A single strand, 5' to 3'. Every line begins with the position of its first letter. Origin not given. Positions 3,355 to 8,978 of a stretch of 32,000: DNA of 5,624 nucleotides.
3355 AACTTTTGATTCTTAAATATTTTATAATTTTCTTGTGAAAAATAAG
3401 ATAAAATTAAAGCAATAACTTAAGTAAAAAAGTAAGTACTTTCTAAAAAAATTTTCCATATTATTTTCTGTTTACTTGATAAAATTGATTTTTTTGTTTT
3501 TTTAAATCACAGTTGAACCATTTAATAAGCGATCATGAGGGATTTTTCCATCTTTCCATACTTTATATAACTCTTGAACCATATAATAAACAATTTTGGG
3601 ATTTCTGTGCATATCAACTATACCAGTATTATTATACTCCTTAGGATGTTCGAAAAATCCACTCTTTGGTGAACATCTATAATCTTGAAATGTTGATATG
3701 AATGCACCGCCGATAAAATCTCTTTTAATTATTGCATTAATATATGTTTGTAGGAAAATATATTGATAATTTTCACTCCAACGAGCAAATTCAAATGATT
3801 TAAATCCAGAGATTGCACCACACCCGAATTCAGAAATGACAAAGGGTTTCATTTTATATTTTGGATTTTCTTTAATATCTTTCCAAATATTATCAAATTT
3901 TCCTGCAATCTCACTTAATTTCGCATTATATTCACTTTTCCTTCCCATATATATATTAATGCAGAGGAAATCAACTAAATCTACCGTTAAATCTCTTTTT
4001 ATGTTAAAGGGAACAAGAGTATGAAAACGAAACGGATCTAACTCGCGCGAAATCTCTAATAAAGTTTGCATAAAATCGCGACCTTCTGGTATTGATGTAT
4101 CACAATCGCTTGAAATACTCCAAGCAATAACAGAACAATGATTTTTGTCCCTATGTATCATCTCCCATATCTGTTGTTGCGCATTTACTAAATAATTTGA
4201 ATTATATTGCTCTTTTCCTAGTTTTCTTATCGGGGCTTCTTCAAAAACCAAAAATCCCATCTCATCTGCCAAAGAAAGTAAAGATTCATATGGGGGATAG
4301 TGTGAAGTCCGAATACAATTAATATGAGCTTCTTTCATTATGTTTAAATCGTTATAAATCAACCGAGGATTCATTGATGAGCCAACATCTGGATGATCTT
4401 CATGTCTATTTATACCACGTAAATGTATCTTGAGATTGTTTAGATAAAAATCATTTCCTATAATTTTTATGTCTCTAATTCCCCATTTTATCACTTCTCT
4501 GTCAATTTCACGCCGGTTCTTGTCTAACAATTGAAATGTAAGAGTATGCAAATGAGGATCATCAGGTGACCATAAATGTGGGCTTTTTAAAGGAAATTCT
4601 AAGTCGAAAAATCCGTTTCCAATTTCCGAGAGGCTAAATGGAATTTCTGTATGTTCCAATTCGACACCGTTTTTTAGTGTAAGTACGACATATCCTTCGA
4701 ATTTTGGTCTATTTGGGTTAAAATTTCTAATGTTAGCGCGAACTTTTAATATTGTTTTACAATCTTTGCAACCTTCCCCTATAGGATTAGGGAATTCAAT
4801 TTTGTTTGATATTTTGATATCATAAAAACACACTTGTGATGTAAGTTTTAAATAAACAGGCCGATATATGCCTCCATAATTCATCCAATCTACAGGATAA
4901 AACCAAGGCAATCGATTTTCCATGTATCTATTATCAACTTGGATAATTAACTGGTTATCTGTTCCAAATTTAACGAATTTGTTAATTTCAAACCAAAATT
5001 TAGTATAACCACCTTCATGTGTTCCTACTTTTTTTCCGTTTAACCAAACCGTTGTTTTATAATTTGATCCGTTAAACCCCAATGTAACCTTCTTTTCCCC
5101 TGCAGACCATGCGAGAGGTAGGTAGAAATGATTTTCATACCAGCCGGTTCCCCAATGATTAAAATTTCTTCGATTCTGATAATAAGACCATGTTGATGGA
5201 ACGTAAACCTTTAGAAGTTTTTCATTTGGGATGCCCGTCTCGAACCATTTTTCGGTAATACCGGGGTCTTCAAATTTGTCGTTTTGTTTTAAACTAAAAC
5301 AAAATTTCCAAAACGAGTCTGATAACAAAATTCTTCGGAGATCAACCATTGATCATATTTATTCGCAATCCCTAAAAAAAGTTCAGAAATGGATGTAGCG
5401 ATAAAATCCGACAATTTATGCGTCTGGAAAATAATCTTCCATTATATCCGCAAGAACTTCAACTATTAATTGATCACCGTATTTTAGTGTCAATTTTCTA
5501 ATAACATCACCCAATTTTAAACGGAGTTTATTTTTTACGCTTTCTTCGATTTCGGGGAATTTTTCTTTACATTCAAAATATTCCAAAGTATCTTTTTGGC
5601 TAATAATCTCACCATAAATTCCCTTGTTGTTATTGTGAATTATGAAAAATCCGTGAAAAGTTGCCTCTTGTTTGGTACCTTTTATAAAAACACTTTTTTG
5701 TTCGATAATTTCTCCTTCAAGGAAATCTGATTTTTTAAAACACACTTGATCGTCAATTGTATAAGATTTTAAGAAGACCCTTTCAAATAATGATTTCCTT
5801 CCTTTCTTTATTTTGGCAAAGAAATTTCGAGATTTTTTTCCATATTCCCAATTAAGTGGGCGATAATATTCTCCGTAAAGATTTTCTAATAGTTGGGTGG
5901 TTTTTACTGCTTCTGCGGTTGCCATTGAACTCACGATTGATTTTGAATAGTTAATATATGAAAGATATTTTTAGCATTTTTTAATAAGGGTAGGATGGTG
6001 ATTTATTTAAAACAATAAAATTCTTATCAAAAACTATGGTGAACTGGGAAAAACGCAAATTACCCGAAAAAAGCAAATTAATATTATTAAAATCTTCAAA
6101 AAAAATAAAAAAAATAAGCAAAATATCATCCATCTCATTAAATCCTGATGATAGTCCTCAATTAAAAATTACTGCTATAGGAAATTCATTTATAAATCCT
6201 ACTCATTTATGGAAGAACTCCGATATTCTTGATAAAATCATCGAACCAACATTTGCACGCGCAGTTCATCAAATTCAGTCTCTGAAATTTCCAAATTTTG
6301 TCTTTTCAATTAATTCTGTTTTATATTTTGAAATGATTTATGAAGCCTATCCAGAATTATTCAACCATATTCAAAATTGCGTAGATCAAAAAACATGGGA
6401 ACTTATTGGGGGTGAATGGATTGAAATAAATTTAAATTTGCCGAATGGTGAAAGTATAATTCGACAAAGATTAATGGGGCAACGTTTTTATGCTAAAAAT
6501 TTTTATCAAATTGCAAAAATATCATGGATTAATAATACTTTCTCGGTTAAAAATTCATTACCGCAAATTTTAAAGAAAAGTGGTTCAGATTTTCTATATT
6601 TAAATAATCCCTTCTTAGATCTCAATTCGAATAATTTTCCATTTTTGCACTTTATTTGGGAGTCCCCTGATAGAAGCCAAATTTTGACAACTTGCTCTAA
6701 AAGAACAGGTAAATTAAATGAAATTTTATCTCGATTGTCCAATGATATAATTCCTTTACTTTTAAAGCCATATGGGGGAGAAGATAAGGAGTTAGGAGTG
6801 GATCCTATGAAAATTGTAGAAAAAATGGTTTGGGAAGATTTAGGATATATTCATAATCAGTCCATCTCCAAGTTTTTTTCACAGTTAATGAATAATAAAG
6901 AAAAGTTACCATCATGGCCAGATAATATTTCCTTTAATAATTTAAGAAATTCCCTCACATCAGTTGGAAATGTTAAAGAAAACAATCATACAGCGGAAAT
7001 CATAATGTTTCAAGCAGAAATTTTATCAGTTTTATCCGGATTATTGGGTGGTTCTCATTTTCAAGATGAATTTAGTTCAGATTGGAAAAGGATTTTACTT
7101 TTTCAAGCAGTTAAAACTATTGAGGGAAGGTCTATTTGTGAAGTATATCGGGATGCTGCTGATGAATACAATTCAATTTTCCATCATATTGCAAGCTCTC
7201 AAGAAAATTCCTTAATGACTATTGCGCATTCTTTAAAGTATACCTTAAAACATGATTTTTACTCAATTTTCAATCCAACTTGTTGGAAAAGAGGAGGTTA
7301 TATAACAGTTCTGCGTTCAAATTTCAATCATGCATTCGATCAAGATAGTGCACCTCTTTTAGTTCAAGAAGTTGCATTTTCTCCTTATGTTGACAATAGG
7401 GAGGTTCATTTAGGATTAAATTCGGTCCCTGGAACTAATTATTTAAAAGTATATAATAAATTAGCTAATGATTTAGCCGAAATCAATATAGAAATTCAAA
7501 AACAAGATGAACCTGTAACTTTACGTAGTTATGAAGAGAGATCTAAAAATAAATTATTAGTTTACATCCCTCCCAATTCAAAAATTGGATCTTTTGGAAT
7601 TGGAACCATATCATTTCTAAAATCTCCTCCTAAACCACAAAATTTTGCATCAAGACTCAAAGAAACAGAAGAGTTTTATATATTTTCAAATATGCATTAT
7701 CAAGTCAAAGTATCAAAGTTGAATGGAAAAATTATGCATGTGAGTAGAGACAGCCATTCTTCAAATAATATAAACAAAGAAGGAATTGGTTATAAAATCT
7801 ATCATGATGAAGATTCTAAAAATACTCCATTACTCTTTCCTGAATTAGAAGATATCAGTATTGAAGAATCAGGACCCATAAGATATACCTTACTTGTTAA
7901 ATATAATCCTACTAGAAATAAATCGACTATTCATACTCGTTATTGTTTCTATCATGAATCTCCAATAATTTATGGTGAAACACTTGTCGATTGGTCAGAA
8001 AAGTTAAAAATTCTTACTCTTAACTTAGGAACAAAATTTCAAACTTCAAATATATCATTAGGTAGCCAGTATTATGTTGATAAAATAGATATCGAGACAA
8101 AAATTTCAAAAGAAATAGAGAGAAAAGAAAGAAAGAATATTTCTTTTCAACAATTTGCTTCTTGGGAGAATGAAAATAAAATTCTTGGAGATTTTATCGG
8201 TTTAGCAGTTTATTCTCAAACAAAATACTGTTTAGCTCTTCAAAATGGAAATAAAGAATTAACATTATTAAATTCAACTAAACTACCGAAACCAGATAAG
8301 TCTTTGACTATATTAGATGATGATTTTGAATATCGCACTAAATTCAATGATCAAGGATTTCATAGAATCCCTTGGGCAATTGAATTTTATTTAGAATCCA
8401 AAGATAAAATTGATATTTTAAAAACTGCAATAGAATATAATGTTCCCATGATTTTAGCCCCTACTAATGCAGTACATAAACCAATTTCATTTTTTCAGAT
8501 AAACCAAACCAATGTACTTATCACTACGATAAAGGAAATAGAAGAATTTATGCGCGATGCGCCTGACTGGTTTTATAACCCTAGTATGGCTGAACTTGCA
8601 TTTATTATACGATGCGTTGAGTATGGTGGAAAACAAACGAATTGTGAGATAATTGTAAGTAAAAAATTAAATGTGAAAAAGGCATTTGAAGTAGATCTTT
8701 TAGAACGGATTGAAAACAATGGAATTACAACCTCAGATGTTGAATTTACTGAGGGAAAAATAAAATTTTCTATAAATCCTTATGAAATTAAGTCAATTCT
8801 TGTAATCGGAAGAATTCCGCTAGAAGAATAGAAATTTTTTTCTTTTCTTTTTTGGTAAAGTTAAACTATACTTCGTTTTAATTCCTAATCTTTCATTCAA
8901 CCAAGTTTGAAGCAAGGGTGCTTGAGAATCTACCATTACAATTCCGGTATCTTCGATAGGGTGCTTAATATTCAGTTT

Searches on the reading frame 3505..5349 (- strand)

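Call 32: search_protein_families(library=pfam, proteins=[window:3505-5349:-], max_evalue=0.001)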
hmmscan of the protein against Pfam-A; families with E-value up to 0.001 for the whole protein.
window:3505-5349:- (615 aa): 4 families
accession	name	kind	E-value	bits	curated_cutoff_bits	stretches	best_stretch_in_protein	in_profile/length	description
PF02836.23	Glyco_hydro_2_C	-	3.6e-43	148.3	21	1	295-596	2-298/302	Glycosyl hydrolases family 2, TIM barrel domain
PF02837.24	Glyco_hydro_2_N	-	1.5e-18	67.7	28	1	27-167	15-165/169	Glycosyl hydrolases family 2, sugar binding domain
PF00703.27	Glyco_hydro_2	-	2.8e-09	38.2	23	1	202-292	19-109/109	Glycosyl hydrolases family 2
PF22666.2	Glyco_hydro_2_N2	-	1.2e-07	32.4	27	1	69-144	50-123/167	Glycosyl hydrolase 2 galactose-binding domain-like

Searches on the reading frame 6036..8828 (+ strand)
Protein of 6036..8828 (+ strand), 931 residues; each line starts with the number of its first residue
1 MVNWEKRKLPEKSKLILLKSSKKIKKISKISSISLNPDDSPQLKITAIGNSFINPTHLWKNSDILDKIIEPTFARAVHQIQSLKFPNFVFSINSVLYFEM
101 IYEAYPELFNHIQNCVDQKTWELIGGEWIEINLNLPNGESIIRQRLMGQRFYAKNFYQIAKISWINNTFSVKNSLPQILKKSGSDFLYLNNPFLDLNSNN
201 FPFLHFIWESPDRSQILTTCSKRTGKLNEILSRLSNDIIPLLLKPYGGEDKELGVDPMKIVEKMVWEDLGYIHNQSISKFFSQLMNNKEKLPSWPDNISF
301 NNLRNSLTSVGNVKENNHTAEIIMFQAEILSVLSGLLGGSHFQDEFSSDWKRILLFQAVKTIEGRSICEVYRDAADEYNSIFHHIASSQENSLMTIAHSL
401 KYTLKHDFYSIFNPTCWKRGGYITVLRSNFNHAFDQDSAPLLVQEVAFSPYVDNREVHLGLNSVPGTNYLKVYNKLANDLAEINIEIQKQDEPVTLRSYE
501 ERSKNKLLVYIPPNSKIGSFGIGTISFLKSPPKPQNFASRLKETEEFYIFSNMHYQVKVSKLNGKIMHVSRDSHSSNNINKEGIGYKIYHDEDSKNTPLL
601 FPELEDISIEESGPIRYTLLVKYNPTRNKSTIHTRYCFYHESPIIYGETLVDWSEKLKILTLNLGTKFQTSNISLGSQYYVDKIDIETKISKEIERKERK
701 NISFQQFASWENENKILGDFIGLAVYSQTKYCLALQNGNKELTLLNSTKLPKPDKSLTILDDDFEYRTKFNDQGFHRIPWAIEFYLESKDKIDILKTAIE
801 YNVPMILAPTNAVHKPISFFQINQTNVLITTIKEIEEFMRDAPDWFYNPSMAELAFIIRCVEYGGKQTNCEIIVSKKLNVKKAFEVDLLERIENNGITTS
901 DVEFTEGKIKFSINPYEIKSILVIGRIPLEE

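Call 32: search_protein_families(library=pfam, proteins=[window:6036-8828:+], max_evalue=0.001)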
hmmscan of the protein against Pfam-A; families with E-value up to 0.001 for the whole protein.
window:6036-8828:+ (931 aa): 4 families
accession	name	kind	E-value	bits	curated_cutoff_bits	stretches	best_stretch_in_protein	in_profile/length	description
PF01074.27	Glyco_hydro_38N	-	8.4e-31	107.8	25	1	44-224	1-178/270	Glycosyl hydrolases family 38 N-terminal domain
PF07748.19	Glyco_hydro_38C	-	1.2e-11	45.7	25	1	551-753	2-205/206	Glycosyl hydrolases family 38 C-terminal domain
PF17677.7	Glyco_hydro38C2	-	1.9e-09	38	22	1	852-921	12-72/72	Glycosyl hydrolases family 38 C-terminal beta sandwich domain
PF09261.16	Alpha-mann_mid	-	2.5e-08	34.3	31.1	1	304-393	4-93/96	Alpha mannosidase middle domain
